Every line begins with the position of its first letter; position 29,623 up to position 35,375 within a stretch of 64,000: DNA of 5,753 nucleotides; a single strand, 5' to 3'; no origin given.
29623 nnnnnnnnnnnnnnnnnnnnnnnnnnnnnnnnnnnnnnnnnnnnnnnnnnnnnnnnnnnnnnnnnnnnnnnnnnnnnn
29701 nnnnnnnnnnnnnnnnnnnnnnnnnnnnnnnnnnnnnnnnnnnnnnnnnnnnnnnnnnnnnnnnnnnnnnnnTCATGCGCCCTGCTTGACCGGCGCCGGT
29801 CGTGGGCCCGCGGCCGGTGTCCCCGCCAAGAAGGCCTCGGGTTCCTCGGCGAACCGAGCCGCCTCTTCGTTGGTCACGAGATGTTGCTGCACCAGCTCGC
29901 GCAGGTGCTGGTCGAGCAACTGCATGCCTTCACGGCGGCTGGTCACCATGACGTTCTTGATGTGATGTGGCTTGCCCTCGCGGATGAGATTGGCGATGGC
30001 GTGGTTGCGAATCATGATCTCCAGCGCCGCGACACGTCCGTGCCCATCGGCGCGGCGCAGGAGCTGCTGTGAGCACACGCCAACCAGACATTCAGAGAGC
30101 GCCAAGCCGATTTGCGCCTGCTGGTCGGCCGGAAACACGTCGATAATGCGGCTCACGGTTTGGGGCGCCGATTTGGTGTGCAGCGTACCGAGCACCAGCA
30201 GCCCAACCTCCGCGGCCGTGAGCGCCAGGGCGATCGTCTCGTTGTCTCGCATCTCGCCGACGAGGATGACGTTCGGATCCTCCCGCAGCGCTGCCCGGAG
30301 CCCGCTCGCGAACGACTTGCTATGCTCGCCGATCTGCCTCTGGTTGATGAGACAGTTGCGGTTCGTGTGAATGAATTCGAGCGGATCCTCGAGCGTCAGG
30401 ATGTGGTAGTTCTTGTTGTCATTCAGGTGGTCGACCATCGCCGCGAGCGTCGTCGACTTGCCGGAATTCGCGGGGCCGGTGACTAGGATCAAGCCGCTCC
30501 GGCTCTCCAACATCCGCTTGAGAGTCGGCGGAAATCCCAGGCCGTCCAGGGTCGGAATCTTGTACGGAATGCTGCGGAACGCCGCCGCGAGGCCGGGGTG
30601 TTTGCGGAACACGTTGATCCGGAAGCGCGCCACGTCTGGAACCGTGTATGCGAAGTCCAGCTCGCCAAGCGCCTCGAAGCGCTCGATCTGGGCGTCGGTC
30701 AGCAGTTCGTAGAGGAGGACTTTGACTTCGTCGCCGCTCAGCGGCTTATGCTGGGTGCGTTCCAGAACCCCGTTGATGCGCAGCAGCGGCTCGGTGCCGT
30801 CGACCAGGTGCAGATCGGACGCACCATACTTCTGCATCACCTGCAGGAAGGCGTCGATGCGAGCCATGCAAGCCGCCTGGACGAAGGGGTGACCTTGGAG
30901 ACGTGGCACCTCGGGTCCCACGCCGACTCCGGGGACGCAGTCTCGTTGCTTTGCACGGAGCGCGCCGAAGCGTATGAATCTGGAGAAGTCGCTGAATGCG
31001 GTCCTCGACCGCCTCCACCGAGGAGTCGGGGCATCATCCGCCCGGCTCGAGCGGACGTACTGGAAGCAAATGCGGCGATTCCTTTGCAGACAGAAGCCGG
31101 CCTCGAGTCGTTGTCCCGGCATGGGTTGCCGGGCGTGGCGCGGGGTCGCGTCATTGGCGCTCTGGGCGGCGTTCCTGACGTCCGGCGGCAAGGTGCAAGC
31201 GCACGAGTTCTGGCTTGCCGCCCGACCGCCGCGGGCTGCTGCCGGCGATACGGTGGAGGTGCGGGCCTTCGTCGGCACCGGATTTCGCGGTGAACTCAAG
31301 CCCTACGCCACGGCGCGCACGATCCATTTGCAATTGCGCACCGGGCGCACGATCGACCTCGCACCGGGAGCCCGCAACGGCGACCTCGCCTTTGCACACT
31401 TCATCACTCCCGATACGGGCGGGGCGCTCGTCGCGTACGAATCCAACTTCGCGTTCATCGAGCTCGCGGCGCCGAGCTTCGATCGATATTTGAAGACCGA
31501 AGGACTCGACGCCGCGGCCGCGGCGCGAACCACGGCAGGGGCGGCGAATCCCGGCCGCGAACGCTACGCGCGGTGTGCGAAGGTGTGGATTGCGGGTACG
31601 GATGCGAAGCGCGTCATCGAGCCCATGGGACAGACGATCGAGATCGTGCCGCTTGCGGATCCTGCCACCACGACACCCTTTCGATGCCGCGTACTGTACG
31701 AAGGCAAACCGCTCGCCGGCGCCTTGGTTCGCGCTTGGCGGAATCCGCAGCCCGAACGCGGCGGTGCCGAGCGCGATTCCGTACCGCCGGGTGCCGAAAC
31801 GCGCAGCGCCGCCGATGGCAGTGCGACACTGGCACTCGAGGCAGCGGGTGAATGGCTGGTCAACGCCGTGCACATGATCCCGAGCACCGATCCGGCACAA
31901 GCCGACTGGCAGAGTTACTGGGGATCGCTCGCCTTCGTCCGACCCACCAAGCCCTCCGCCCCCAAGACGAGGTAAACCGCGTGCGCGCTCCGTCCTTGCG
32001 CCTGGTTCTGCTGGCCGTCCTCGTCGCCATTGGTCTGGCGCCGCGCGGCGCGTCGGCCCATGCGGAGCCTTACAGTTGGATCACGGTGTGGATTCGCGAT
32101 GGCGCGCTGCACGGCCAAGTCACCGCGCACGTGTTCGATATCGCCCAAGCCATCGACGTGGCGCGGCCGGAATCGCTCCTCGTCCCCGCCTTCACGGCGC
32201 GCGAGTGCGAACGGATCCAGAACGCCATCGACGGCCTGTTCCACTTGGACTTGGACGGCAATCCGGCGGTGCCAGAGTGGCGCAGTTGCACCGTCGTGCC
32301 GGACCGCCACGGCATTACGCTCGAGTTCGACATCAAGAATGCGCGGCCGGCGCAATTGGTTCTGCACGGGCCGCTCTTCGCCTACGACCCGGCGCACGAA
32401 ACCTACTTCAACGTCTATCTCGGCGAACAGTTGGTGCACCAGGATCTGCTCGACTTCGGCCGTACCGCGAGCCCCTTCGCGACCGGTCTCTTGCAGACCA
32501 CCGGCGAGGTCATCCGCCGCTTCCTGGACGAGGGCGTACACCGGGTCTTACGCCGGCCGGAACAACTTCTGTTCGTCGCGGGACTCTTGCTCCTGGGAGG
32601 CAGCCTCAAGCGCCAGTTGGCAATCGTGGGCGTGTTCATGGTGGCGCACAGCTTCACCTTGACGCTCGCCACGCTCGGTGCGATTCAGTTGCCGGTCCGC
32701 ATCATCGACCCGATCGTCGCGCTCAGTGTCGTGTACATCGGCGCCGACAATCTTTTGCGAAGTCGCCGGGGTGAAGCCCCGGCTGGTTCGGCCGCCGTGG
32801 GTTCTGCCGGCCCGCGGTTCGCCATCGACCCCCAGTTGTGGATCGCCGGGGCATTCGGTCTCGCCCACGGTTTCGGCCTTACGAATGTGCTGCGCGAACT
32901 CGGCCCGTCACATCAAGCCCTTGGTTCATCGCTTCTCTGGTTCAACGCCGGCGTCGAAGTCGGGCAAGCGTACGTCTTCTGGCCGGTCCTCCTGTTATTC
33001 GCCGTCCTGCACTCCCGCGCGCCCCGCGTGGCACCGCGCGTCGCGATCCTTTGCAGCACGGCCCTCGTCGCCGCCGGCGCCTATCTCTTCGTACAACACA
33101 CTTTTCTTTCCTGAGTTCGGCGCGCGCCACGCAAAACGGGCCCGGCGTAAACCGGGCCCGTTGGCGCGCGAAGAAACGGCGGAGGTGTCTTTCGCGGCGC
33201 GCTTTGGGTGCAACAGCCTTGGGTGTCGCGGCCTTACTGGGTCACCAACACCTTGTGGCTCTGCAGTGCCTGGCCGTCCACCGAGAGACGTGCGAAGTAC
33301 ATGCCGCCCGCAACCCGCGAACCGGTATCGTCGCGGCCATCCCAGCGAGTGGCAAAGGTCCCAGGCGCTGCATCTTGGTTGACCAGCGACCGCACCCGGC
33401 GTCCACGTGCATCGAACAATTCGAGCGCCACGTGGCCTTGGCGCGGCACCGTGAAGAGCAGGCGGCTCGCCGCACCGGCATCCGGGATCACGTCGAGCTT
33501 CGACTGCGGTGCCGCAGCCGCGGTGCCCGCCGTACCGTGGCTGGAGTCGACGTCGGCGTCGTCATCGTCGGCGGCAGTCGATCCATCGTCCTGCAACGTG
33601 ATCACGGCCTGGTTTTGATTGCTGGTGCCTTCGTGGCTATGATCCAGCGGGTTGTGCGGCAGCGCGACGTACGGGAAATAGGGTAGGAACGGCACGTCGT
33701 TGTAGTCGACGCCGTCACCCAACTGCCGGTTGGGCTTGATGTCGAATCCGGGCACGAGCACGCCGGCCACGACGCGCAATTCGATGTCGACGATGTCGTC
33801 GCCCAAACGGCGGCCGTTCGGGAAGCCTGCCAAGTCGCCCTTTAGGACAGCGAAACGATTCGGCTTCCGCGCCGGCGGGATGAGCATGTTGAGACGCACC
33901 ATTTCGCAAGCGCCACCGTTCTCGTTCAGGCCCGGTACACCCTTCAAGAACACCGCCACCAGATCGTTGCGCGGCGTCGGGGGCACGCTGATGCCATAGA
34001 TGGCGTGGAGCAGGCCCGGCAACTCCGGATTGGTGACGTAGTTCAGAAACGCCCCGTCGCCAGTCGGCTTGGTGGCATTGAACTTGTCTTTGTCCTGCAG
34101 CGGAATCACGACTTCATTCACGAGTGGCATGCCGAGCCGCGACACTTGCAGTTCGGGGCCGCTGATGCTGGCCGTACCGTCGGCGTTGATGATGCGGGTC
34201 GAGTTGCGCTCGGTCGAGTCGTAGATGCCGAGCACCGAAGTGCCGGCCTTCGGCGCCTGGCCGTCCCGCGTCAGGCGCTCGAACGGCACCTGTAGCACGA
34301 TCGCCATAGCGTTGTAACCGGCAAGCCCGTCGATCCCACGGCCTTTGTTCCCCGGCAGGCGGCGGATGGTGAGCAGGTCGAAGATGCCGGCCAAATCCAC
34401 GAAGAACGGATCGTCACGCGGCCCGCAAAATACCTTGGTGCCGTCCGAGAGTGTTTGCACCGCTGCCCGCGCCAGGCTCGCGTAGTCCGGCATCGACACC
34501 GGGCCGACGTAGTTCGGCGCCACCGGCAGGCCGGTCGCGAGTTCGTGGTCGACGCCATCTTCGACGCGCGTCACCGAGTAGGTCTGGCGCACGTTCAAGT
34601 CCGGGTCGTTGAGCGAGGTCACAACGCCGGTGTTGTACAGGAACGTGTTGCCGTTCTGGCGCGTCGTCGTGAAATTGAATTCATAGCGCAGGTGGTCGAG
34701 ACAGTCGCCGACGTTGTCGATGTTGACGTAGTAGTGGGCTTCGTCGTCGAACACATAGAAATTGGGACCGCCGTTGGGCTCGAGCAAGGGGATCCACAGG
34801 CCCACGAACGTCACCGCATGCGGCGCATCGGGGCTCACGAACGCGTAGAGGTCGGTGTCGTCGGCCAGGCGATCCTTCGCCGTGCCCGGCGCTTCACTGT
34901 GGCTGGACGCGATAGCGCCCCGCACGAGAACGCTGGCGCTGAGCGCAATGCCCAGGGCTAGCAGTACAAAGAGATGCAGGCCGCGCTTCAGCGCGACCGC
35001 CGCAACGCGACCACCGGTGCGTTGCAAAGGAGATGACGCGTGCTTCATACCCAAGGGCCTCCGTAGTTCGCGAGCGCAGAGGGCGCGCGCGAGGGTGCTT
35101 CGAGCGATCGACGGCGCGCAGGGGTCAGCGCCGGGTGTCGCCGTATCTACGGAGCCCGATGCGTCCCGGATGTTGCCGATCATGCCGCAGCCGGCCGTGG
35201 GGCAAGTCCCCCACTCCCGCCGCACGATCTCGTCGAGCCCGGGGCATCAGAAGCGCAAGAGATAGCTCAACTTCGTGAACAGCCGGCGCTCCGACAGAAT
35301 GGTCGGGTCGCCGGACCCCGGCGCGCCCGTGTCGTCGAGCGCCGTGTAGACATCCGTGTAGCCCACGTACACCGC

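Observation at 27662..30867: pilT translationally coupled (ATGA) to an MshEN-like / pseudo-receiver / DUF4388 regulator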

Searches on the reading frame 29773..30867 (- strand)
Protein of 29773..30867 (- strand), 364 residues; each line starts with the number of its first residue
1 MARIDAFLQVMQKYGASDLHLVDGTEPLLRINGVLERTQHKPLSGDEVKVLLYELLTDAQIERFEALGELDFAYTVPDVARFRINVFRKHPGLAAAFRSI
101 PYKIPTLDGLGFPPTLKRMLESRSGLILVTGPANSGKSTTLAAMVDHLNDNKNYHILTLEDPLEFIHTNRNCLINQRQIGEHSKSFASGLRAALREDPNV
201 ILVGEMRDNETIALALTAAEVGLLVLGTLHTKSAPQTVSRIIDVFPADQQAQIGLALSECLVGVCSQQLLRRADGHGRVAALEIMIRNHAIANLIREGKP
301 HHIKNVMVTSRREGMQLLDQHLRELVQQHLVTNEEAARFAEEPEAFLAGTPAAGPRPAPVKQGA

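Call 4: search_protein_families(library=pfam, proteins=[window:29773-30867:-], max_evalue=1)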
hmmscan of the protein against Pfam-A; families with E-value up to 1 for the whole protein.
window:29773-30867:- (364 aa): 22 families
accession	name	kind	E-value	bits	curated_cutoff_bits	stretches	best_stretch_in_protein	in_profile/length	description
PF00437.27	T2SSE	-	1.6e-42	145.9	24.9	1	4-336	12-342/370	Type II/IV secretion system protein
PF13191.12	AAA_16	-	0.00022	22.2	32.6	1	116-160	16-60/167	AAA ATPase domain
PF13173.12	AAA_14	-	0.00056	20.3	27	1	126-171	4-49/129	AAA domain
PF25199.1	nSTAND_NTPase5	-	0.00077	19.7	34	1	122-165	39-82/145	Novel STAND NTPase 5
PF13604.12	AAA_30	-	0.0029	17.8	27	1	116-157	10-50/191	AAA domain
PF13401.12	AAA_22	-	0.003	18.3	27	1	123-153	4-33/130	AAA domain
PF13555.12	AAA_29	-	0.0048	17.1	27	1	123-145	21-43/61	P-loop containing region of AAA domain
PF24883.2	NPHP3_N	-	0.0068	17.1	24.8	1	118-153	14-51/164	Nephrocystin 3, N-terminal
PF13514.12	AAA_27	-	0.009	16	22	1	122-148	24-50/206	AAA domain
PF01637.24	ATPase_2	-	0.0098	16.2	33.2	1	117-157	12-53/225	ATPase domain predominantly from Archaea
PF00004.35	AAA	-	0.013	16.4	21.2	1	127-205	1-65/131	ATPase family associated with various cellular activities (AAA)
PF03029.23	ATP_bind_1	-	0.024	14.9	27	1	129-159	1-32/240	Conserved hypothetical ATP binding protein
PF08433.16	KTI12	-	0.036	14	22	1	126-201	3-75/271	Chromatin associated protein KTI12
PF20720.3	nSTAND3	-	0.057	13.6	27.2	1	118-165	12-57/155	Novel STAND NTPase 3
PF13238.12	AAA_18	-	0.063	14.2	29.4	1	127-179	1-44/128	AAA domain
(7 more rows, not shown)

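Call 5: search_protein_families(library=ncbifam, proteins=[window:29773-30867:-], max_evalue=1)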
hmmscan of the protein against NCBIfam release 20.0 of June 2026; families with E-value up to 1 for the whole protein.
window:29773-30867:- (364 aa): 24 families
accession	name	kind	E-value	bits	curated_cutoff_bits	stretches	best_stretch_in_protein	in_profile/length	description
TIGR01420.1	pilT_fam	subfamily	1.9e-136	454.8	319.1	1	4-344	2-342/343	PilT/PilU family type 4a pilus ATPase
TIGR02525.1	plasmid_TraJ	equivalog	6.6e-45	153.7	368.3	1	88-340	113-367/372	plasmid transfer ATPase TraJ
TIGR02524.1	dot_icm_DotB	equivalog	8.7e-40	137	463.3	1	4-328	6-342/358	Dot/Icm type IV secretion system ATPase DotB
TIGR02533.1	type_II_gspE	equivalog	1.1e-37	129.9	630.25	1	115-272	234-381/486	type II secretion system ATPase GspE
NF007755.0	PRK10436.1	equivalog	1.5e-35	122.8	617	1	7-291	92-376/465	type II secretion system protein GspE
NF041000.1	ATPase_ComGA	equivalog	2.4e-35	121.8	300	1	116-271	120-266/267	competence type IV pilus ATPase ComGA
TIGR02538.1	type_IV_pilB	equivalog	6e-35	120.9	675.65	1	108-244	296-432/564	type IV-A pilus assembly ATPase PilB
NF053534.1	T4PilAsmATPsTfpB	equivalog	3.3e-33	114.9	850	1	117-272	329-474/584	type IV pilus assembly ATPase TfpB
NF058587.1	archaellum_moto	equivalog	2.4e-14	53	550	1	127-241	278-393/527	archaellum flagellar ATPase motor FlaI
TIGR02782.1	TrbB_P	equivalog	8e-11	41.8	304.55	1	117-244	130-255/303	P-type conjugative transfer ATPase TrbB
TIGR02788.1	VirB11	equivalog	2.3e-10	40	249.95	1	127-251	147-272/308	P-type DNA transfer ATPase VirB11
TIGR03819.1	heli_sec_ATPase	hypoth_equivalog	9.4e-08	31.6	373.15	1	115-240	170-296/340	TadA family conjugal transfer-associated ATPase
NF010469.0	PRK13894.1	subfamily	2.8e-07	30.2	508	1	127-244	152-267/320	conjugal transfer ATPase TrbB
NF053672.1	bindosome_BasE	exception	1.6e-06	27.1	1000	1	126-246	272-393/512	bindosome assembly system ATPase subunit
NF010425.0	PRK13851.1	equivalog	4.5e-06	25.8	461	1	126-214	164-253/344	type IV secretion system protein VirB11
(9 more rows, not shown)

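Call 66: search_solved_structures(query=window:29773-30867:-, max_evalue=1e-40)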
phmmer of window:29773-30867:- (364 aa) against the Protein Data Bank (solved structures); distinct sequences matched with E-value up to 1e-40: 9.
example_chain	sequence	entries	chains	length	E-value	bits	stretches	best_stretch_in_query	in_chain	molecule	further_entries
3jvu_A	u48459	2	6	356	8.8e-102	343.9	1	8-348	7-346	Twitching mobility protein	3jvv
5zfq_A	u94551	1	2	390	2.8e-94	319.2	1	2-347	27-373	Twitching motility pilus retraction protein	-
6ojx_A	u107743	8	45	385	1.4e-93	316.9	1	2-346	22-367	Twitching motility pilus retraction ATPase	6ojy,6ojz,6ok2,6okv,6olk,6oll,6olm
2gsz_A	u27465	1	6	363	7.8e-93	314.4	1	13-344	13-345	twitching motility protein PilT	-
2ewv_A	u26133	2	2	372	8.4e-93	314.3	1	12-344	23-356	twitching motility protein PilT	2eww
5fl3_A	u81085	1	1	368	5e-89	301.9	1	7-347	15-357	PILI RETRACTION PROTEIN PILT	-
2eyu_A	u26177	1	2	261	1.2e-71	244.8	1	101-344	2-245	twitching motility protein PilT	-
10my_A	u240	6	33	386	8.3e-71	242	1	4-341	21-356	PilT/PilU family type 4a pilus ATPase | Twitching motility protein PilT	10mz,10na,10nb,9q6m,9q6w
9n32_A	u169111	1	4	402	6e-70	239.2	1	5-342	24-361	PilU protein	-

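Call 82: list_cluster_members(proteins=[P0001, window:29773-30867:-])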
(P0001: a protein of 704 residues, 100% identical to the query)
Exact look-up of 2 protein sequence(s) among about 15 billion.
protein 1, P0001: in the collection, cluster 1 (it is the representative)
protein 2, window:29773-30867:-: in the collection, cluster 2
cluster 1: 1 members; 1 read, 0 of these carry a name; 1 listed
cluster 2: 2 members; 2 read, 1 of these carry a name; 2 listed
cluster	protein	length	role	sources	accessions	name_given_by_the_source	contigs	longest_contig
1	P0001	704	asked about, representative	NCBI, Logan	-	-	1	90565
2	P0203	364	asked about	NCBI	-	-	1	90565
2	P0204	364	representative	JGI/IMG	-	twitching motility protein PilT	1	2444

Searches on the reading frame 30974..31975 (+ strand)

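Call 41: search_protein_families(library=pfam, proteins=[window:30974-31975:+], max_evalue=0.001)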
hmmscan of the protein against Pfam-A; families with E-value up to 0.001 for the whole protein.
window:30974-31975:+ (333 aa): 1 family
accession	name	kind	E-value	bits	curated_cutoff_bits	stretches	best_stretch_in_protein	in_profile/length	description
PF10670.15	DUF4198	-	4.5e-28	99.2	34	1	74-301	1-208/209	Domain of unknown function (DUF4198)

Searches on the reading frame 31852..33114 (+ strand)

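Call 41: search_protein_families(library=pfam, proteins=[window:31852-33114:+], max_evalue=0.001)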
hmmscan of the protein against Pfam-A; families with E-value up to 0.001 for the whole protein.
window:31852-33114:+ (420 aa): 1 family
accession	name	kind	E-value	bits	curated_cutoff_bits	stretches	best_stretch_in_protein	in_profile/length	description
PF13795.12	HupE_UreJ_2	-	1e-28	100.4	24.5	1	224-387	1-153/156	HupE / UreJ protein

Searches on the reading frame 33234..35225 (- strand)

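Call 41: search_protein_families(library=pfam, proteins=[window:33234-35225:-], max_evalue=0.001)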
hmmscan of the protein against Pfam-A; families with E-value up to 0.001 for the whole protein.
window:33234-35225:- (663 aa): 2 families
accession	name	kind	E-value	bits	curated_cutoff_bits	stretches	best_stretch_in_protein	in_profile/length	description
PF14224.11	DUF4331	-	3.5e-137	458.5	27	1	107-523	1-421/421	Domain of unknown function (DUF4331)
PF13860.13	FlgD_ig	-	4e-06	27.1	27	1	598-646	24-72/79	FlgD Ig-like domain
